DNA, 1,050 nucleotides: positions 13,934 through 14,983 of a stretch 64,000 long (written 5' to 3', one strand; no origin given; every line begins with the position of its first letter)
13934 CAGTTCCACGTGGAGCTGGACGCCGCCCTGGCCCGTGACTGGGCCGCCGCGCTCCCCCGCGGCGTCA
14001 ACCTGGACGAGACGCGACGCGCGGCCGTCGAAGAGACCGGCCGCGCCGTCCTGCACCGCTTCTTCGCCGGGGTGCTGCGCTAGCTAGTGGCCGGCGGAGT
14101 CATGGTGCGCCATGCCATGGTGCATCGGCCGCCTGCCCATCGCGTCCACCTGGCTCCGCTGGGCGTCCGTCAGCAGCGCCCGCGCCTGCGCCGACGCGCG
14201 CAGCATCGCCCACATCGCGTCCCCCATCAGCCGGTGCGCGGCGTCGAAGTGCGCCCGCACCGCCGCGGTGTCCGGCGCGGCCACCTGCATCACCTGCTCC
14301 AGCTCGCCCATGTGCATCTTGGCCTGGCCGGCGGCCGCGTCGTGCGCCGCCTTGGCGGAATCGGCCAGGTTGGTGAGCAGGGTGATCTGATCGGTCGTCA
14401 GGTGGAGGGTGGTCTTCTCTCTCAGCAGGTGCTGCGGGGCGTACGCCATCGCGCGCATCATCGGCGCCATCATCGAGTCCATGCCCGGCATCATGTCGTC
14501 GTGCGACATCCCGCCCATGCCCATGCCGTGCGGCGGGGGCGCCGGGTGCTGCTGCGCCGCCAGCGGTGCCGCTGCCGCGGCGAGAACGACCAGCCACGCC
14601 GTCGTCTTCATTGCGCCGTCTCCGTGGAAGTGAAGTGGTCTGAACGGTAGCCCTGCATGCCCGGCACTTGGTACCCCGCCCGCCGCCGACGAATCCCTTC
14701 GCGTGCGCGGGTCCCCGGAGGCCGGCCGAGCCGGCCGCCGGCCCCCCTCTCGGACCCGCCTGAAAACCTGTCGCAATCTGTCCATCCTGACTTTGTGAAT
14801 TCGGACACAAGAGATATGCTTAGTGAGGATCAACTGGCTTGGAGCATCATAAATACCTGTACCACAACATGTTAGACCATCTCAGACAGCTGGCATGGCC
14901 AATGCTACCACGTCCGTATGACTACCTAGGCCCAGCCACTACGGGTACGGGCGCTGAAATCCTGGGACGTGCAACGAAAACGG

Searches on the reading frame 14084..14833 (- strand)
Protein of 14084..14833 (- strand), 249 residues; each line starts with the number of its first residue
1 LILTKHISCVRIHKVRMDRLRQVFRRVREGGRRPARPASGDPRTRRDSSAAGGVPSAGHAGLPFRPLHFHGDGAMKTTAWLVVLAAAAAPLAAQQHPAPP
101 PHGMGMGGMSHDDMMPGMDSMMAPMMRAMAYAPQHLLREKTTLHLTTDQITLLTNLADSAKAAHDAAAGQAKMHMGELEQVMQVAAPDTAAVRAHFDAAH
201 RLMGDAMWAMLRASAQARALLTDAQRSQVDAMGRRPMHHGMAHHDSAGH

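Call 11: search_protein_families(library=pfam, proteins=[window:14084-14833:-], max_evalue=0.01)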
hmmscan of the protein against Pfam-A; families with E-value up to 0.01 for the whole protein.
window:14084-14833:- (249 aa): 1 family
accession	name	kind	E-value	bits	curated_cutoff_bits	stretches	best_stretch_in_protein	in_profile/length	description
PF07813.17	LTXXQ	-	5.7e-05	24.2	24.3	1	140-231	10-98/100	LTXXQ motif family protein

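Call 17: search_protein_families(library=ncbifam, proteins=[window:14084-14833:-], max_evalue=0.001)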
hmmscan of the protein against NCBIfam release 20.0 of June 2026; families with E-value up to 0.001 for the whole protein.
window:14084-14833:- (249 aa): 0 families
